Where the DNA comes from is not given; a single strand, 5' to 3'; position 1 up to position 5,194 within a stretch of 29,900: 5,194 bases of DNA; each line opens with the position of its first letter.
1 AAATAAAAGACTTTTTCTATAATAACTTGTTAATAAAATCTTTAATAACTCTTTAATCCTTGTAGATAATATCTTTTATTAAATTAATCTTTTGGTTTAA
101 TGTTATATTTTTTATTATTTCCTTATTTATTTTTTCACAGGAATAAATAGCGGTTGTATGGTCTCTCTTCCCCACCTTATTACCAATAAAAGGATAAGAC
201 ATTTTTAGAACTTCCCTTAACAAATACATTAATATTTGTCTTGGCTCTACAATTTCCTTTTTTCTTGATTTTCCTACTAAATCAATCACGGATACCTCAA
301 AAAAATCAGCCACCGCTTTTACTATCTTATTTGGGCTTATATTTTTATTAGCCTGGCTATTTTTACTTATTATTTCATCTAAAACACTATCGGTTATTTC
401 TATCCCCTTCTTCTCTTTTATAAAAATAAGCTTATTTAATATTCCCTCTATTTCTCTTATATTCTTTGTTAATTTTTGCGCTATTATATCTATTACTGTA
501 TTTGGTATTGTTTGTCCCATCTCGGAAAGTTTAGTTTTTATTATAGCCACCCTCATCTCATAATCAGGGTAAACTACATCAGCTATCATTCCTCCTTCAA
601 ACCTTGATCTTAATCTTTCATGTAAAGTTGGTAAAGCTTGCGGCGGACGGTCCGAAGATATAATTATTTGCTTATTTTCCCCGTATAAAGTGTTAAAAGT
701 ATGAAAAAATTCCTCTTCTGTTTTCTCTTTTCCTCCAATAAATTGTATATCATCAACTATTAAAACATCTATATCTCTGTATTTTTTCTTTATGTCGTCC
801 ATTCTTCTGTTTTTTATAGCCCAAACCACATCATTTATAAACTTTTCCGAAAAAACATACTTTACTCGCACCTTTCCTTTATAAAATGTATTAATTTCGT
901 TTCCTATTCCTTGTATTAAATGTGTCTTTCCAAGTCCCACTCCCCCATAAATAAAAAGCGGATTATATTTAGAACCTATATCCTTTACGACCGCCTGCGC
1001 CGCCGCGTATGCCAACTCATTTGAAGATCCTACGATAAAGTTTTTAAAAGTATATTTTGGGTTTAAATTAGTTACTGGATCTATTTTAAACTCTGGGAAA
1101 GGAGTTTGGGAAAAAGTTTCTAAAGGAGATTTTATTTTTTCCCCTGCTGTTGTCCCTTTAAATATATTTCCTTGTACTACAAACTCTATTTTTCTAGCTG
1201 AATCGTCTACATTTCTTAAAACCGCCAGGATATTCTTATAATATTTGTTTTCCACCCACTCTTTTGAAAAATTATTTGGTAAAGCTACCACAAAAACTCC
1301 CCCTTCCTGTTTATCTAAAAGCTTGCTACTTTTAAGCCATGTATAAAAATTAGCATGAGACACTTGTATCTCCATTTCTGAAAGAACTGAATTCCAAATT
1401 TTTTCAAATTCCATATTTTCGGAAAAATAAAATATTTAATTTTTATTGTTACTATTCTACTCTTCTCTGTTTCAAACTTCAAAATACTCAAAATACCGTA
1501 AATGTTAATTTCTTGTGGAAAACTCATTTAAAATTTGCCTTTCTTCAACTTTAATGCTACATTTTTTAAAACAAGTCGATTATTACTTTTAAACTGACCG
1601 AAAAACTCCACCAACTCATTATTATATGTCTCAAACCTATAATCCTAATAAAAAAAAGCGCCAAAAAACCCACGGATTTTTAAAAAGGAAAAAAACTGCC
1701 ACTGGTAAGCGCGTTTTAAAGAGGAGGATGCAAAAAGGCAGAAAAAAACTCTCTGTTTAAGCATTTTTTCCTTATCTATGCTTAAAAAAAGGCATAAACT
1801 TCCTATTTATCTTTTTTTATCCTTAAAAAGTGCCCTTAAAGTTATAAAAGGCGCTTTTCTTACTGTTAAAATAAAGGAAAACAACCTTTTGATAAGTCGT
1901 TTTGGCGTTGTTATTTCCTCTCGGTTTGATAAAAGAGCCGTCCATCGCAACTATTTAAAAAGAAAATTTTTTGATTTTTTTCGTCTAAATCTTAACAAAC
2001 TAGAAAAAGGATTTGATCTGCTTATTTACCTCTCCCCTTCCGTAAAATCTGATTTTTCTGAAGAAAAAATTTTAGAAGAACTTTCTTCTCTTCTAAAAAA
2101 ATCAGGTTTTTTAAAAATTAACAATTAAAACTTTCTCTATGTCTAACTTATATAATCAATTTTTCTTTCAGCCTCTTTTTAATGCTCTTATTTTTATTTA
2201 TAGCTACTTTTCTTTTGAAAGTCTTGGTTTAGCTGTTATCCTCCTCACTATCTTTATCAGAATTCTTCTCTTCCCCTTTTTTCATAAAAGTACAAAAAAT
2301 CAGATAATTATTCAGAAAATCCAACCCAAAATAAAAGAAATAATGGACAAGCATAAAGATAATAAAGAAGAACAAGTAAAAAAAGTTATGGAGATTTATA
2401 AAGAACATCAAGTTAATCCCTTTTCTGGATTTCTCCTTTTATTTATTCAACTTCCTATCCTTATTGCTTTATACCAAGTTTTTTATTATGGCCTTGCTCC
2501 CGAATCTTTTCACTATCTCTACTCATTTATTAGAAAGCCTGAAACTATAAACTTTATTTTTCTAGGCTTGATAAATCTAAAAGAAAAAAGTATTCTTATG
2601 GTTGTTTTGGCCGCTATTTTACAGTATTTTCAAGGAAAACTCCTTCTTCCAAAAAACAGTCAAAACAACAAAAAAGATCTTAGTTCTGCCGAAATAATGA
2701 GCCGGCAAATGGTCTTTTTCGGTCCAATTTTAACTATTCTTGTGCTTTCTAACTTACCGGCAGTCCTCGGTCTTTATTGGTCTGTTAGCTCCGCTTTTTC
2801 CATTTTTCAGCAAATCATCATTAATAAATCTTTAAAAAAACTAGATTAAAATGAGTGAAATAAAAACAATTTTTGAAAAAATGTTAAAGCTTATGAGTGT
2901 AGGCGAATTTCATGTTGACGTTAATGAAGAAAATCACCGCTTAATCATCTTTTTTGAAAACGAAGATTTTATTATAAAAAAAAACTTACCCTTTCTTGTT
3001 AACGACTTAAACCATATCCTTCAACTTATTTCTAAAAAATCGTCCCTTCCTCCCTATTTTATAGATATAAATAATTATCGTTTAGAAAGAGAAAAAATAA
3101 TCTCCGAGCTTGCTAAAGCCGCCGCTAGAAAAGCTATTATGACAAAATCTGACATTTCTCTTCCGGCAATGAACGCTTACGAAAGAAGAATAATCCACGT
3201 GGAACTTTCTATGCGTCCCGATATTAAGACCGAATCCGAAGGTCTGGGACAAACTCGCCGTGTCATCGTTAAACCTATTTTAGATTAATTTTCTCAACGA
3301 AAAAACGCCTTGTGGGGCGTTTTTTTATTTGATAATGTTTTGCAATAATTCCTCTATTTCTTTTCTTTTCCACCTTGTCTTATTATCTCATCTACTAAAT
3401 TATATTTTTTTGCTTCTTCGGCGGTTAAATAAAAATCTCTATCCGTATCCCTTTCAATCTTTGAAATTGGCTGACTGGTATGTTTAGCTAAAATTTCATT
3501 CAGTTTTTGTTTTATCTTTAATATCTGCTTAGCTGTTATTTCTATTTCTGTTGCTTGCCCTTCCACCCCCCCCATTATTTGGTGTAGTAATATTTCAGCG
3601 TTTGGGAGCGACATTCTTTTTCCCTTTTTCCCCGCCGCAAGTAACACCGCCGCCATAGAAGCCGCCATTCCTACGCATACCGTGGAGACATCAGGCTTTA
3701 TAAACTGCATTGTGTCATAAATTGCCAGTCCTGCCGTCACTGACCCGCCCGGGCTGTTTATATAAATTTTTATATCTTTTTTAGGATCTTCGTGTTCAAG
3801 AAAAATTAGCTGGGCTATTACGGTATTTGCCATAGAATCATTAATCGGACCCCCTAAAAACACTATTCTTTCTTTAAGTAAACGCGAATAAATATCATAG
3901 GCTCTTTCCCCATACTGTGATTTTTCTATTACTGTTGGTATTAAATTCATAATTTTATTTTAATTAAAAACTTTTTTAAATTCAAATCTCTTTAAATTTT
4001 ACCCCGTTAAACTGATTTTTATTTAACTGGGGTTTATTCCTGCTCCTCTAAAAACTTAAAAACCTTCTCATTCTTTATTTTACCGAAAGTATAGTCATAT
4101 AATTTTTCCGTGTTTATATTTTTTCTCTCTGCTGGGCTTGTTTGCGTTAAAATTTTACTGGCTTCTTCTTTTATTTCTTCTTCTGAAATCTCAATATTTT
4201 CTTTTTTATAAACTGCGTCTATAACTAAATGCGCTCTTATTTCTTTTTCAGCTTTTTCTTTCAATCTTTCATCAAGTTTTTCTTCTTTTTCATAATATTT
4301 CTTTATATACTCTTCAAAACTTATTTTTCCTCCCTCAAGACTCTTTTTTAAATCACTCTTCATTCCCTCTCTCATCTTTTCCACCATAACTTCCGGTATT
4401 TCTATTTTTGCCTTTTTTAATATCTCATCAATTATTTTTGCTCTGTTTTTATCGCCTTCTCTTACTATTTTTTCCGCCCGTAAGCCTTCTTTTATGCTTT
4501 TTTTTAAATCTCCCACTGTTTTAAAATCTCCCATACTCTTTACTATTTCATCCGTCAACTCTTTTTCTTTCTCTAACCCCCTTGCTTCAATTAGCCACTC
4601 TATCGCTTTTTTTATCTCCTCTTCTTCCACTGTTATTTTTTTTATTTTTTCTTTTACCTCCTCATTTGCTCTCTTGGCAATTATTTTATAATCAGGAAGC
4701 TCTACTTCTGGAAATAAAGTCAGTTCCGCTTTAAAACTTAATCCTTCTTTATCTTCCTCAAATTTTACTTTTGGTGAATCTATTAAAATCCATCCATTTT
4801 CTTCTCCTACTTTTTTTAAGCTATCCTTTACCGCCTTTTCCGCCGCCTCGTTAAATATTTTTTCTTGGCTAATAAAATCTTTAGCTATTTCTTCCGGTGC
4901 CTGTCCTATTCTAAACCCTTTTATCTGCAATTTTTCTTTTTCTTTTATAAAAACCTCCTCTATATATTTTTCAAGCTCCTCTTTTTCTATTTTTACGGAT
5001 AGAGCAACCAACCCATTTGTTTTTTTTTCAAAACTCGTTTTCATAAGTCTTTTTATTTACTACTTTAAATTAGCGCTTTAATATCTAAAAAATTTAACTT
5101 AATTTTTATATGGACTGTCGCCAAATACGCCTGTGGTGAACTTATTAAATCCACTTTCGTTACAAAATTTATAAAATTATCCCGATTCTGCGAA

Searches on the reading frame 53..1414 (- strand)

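Call 12: search_protein_families(library=pfam, proteins=[window:53-1414:-], max_evalue=0.001)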
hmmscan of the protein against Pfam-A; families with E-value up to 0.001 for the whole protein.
window:53-1414:- (453 aa): 5 families
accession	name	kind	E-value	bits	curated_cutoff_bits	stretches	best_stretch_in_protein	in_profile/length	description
PF00308.24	Bac_DnaA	-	2.6e-66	223.2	23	1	117-278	1-161/162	Bacterial DnaA ATPAse domain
PF08299.17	Bac_DnaA_C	-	2.1e-26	92.2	31.5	1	362-429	2-69/69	Bacterial dnaA protein helix-turn-helix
PF11638.13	DnaA_N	-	1.1e-13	51.2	24.6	1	4-67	1-64/65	DnaA N-terminal domain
PF01695.23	IstB_IS21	-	4.9e-08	33.2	24.1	1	153-256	95-194/238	IstB-like ATP binding protein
PF00004.35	AAA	-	0.00013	22.8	21.2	1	154-271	2-126/131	ATPase family associated with various cellular activities (AAA)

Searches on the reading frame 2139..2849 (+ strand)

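Call 12: search_protein_families(library=pfam, proteins=[window:2139-2849:+], max_evalue=0.001)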
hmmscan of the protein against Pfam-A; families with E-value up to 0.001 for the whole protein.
window:2139-2849:+ (236 aa): 1 family
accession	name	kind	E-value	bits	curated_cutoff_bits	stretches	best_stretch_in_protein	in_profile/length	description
PF02096.25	60KD_IMP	-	1.5e-42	145.8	35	1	30-230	2-163/163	60Kd inner membrane protein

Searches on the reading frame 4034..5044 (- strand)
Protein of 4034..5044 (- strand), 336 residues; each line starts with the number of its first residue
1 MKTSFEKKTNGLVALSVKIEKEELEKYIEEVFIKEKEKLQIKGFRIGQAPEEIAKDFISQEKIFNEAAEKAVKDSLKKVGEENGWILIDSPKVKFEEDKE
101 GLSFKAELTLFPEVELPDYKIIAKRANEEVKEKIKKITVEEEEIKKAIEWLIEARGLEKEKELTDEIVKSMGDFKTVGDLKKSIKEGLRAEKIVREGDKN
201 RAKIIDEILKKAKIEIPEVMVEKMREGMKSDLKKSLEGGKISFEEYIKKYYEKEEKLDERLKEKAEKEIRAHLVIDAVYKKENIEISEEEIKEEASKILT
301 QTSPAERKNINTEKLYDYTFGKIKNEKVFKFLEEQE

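Call 12: search_protein_families(library=pfam, proteins=[window:4034-5044:-], max_evalue=0.001)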
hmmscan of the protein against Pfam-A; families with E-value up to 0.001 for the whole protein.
window:4034-5044:- (336 aa): 2 families
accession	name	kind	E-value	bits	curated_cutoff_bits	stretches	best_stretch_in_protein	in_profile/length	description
PF05698.19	Trigger_C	-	1.7e-23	83.9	22.7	1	176-332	1-160/162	Bacterial trigger factor protein (TF) C-terminus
PF05697.18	Trigger_N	-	1.5e-21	77.7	22.2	1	1-149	1-142/144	Bacterial trigger factor protein (TF)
